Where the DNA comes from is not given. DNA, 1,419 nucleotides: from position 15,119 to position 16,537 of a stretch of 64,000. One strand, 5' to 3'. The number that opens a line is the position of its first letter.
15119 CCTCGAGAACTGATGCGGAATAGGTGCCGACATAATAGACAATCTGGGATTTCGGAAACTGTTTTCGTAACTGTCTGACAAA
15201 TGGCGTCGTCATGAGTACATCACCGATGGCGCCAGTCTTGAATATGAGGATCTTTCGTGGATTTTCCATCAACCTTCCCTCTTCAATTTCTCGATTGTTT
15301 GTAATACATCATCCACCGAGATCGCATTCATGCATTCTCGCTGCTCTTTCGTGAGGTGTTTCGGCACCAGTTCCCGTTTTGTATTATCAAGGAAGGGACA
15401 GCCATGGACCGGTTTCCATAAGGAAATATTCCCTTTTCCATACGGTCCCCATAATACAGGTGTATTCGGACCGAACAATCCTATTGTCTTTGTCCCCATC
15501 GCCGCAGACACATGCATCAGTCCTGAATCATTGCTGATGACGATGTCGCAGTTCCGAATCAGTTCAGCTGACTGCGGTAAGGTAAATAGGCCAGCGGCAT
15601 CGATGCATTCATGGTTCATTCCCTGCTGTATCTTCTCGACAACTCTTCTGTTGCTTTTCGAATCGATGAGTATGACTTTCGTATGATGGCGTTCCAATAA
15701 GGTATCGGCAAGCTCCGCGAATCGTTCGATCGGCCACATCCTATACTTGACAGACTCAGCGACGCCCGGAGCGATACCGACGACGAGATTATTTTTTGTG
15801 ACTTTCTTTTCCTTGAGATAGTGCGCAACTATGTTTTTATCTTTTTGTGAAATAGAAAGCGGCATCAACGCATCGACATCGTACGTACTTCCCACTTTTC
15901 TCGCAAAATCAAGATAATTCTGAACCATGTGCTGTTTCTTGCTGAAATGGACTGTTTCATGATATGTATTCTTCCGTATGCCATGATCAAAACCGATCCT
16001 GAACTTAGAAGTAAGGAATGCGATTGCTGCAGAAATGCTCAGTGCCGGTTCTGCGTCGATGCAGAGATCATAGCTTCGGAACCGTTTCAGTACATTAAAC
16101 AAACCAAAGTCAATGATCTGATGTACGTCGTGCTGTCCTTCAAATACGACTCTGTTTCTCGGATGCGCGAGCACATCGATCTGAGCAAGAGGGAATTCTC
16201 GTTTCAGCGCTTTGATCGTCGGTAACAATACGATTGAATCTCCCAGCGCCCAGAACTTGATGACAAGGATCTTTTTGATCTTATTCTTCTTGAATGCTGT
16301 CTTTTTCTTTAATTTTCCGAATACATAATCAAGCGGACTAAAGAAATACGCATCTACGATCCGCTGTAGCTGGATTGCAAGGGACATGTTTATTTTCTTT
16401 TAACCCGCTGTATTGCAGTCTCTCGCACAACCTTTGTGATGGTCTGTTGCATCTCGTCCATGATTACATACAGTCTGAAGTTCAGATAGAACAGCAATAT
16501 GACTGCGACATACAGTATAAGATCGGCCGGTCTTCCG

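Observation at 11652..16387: Three GT9 (LPS-core-type) heptosyltransferase paralogs in an archaeon, paired with a GDP- rather than ADP-heptose pathway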

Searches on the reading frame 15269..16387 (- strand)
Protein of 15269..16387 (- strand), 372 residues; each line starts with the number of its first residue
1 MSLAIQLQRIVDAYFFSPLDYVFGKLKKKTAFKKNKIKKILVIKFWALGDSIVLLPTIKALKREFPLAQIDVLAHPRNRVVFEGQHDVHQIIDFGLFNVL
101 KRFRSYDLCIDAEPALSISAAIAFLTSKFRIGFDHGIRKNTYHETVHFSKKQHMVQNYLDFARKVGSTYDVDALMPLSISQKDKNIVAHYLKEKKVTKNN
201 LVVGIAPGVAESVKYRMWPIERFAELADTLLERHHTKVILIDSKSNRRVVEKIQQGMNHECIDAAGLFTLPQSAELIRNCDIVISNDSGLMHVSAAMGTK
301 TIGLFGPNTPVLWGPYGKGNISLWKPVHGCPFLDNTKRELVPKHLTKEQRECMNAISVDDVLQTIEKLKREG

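Call 3: search_protein_families(library=pfam, proteins=[window:15269-16387:-], max_evalue=0.01)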
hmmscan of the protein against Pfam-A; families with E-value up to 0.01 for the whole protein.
window:15269-16387:- (372 aa): 1 family
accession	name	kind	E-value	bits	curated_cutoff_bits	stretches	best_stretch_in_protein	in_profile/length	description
PF01075.23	Glyco_transf_9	-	1e-39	136.8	22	1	104-325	11-229/247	Glycosyltransferase family 9 (heptosyltransferase)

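Call 5: search_protein_families(library=ncbifam, proteins=[window:15269-16387:-], max_evalue=0.001)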
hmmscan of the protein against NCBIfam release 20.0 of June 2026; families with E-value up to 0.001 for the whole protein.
window:15269-16387:- (372 aa): 7 families
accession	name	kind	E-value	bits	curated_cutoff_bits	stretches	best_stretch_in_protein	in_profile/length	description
TIGR02195.1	heptsyl_trn_II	equivalog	6.5e-33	114.3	134.6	1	39-369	1-338/339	lipopolysaccharide heptosyltransferase II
TIGR02201.1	heptsyl_trn_III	equivalog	1.6e-29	103.1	170.2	1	39-367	1-341/344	putative lipopolysaccharide heptosyltransferase III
TIGR02193.1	heptsyl_trn_I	equivalog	7.7e-28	97.6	185.3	1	97-324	77-300/320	lipopolysaccharide heptosyltransferase I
NF007742.0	PRK10422.1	equivalog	1.2e-26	93.4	467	1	35-368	3-342/352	lipopolysaccharide core heptosyltransferase RfaQ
NF008162.0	PRK10916.1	equivalog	6.4e-25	88.1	569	1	39-315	2-297/348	ADP-heptose--LPS heptosyltransferase RfaF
NF008204.0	PRK10964.1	equivalog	8.3e-17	61.3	437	1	102-326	83-300/322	lipopolysaccharide heptosyltransferase RfaC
TIGR04414.1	hepto_Aah_TibC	equivalog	1e-05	24.7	200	1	141-368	150-374/374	autotransporter strand-loop-strand O-heptosyltransferase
